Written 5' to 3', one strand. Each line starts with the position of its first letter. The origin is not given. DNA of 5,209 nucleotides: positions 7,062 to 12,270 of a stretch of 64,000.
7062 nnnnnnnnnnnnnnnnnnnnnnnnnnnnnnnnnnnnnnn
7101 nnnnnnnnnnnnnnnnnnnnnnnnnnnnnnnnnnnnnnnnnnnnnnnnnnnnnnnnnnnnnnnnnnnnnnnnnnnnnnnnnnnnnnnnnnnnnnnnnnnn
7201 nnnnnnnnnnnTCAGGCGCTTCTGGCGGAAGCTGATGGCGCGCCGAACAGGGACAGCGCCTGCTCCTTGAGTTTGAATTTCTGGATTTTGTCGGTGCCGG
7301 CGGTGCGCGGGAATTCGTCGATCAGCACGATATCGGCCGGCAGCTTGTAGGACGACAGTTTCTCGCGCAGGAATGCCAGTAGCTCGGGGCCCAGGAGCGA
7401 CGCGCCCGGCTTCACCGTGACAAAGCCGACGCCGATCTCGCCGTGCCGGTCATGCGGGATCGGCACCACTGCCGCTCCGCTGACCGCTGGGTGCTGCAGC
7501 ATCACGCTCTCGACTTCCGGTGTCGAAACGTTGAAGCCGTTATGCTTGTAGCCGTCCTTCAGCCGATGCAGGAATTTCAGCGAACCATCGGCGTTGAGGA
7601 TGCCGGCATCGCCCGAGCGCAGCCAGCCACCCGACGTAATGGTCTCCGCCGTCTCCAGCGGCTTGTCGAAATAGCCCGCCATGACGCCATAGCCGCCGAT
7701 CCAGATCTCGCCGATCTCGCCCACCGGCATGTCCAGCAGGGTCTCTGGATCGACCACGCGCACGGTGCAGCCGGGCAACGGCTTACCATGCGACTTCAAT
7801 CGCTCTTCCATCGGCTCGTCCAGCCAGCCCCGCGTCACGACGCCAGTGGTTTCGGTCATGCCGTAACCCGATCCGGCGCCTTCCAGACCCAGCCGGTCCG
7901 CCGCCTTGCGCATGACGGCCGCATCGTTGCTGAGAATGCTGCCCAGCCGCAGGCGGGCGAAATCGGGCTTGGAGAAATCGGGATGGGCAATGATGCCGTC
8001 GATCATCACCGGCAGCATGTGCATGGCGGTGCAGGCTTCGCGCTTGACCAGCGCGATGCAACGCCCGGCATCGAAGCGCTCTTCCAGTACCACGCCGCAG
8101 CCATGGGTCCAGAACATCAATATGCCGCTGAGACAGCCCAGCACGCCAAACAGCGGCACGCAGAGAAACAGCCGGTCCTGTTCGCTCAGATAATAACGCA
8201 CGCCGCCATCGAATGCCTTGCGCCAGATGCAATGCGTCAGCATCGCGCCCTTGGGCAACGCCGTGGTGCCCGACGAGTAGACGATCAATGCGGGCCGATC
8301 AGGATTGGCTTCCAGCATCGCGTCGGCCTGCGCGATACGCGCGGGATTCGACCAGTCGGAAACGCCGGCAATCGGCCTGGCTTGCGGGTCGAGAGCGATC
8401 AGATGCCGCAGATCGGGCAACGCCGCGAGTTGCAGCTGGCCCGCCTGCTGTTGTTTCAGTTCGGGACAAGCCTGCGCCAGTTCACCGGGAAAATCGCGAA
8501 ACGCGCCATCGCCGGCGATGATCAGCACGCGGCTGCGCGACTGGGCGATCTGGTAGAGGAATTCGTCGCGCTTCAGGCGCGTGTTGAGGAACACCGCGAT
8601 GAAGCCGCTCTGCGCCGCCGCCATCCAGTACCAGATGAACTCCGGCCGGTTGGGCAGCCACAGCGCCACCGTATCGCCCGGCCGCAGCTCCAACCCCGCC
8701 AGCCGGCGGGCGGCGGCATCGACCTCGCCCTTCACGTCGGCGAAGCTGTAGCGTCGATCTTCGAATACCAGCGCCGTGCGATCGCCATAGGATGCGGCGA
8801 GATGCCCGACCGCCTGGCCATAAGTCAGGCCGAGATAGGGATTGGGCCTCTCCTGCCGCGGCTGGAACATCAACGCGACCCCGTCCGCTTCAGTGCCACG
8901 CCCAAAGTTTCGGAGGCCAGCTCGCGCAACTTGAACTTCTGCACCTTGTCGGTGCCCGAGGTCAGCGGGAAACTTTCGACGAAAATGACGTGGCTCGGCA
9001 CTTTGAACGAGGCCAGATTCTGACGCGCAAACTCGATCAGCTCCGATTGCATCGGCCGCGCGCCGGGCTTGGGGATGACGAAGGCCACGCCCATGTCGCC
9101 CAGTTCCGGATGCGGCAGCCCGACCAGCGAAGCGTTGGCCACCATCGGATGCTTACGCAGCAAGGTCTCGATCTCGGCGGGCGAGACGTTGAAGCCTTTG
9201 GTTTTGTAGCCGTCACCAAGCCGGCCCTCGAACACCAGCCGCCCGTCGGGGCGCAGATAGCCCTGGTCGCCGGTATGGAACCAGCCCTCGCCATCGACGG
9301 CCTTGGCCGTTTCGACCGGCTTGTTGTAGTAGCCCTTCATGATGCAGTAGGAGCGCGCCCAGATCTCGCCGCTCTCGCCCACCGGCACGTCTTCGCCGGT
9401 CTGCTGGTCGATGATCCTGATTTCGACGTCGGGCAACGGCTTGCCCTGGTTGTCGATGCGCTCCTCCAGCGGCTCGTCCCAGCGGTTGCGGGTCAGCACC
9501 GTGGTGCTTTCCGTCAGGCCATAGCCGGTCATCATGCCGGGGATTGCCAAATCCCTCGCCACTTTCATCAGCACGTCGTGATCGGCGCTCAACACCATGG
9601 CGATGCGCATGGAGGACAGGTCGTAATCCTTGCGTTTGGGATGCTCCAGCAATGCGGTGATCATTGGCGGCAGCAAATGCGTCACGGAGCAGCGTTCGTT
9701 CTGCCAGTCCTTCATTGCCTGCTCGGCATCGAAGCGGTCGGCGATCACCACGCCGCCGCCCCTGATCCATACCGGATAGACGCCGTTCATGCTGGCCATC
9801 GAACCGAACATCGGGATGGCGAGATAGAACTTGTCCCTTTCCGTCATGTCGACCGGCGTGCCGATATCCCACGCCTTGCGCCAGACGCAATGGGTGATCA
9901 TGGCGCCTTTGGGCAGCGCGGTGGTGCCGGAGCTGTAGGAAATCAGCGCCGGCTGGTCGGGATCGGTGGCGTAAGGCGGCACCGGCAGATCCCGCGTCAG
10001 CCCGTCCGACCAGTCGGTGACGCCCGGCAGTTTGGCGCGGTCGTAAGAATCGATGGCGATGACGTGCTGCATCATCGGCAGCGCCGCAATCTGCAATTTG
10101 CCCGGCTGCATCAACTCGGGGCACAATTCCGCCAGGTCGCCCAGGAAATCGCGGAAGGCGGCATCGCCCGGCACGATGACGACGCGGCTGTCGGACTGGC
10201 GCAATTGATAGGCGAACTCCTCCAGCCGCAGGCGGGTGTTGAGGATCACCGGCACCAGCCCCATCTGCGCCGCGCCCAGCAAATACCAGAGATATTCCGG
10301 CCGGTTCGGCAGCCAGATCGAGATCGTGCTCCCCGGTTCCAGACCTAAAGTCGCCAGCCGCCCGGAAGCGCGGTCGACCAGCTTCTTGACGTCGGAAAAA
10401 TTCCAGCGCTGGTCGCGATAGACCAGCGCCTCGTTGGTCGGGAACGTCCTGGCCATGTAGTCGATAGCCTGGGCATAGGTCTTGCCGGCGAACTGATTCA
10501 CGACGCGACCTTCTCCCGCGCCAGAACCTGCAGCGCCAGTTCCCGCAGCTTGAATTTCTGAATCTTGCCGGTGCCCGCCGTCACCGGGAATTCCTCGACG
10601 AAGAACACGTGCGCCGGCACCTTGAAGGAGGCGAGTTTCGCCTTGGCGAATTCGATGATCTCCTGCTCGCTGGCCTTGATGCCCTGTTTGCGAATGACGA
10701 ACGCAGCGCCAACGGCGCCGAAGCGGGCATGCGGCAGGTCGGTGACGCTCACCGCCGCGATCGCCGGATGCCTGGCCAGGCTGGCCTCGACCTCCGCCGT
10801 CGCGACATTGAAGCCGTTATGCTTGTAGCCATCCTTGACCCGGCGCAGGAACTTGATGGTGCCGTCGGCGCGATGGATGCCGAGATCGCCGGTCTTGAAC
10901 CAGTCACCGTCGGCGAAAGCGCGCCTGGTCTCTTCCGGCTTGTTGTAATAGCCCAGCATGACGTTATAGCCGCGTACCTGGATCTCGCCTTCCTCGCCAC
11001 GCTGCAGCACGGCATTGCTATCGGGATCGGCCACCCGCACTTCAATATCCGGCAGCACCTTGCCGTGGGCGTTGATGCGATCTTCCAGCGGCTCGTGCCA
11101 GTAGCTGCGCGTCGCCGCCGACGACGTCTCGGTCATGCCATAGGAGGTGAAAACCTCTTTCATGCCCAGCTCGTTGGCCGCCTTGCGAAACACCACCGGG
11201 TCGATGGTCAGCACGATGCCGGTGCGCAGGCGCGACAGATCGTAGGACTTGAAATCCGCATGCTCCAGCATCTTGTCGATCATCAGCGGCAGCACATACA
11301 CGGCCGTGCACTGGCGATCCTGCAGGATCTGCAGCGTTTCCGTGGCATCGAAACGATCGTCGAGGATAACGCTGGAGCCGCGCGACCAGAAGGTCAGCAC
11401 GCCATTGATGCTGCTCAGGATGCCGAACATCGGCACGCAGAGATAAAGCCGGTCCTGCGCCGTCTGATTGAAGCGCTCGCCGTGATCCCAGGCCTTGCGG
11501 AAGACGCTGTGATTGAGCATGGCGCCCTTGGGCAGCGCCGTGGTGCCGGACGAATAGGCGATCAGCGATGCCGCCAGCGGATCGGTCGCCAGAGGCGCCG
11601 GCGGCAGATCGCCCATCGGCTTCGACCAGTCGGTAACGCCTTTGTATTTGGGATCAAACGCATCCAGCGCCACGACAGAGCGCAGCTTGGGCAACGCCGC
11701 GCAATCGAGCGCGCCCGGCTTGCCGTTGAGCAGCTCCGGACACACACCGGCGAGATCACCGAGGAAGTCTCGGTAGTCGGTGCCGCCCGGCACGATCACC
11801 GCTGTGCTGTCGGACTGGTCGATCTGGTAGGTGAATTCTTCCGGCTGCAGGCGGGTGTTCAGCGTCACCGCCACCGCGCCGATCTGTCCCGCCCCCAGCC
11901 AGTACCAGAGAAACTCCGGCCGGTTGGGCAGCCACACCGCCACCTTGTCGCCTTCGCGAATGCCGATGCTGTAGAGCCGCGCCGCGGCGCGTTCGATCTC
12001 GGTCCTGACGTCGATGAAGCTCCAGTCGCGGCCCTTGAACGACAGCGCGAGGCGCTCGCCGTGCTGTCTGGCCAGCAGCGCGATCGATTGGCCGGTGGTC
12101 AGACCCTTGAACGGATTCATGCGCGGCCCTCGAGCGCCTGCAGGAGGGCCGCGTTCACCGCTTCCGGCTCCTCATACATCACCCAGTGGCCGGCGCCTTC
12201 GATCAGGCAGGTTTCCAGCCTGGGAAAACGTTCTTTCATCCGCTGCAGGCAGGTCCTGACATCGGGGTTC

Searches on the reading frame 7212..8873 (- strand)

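Call 14: search_protein_families(library=pfam, proteins=[window:7212-8873:-], max_evalue=0.0001)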
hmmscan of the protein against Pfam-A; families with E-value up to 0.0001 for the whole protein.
window:7212-8873:- (553 aa): 2 families
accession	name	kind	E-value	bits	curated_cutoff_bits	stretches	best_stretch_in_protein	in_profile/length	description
PF00501.34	AMP-binding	-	1.9e-74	251.2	29.9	1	26-402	5-384/384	AMP-binding enzyme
PF13193.12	AMP-binding_C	-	5.7e-17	62.9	24.5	1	453-525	1-73/76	AMP-binding enzyme C-terminal domain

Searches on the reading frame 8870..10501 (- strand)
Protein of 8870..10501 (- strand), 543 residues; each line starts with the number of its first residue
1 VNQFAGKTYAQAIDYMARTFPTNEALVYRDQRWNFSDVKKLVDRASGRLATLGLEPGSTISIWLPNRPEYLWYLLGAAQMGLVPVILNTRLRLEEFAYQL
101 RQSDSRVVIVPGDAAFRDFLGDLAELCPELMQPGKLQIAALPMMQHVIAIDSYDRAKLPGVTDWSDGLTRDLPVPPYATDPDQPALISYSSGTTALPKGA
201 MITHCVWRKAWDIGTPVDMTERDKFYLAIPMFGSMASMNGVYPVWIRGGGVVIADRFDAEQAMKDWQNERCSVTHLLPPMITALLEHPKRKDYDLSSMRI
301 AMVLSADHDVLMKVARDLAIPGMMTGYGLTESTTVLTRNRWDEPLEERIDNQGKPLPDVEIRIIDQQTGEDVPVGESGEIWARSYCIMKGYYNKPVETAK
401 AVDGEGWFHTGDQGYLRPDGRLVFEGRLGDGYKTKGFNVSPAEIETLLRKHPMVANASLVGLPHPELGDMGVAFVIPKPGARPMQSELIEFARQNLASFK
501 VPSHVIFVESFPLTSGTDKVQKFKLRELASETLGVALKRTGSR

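Call 14: search_protein_families(library=pfam, proteins=[window:8870-10501:-], max_evalue=0.0001)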
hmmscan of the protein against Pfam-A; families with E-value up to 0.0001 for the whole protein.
window:8870-10501:- (543 aa): 2 families
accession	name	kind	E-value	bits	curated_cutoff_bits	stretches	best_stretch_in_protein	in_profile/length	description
PF00501.34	AMP-binding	-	9e-75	252.3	29.9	1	17-392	5-384/384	AMP-binding enzyme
PF13193.12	AMP-binding_C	-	3e-17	63.7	24.5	1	443-514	1-72/76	AMP-binding enzyme C-terminal domain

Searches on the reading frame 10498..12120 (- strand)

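Call 14: search_protein_families(library=pfam, proteins=[window:10498-12120:-], max_evalue=0.0001)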
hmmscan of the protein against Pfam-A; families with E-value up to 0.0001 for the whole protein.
window:10498-12120:- (540 aa): 2 families
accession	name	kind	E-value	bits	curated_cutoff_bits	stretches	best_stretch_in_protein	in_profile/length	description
PF00501.34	AMP-binding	-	4.8e-69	233.4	29.9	1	17-392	5-384/384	AMP-binding enzyme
PF13193.12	AMP-binding_C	-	2.8e-13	51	24.5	1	443-515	1-73/76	AMP-binding enzyme C-terminal domain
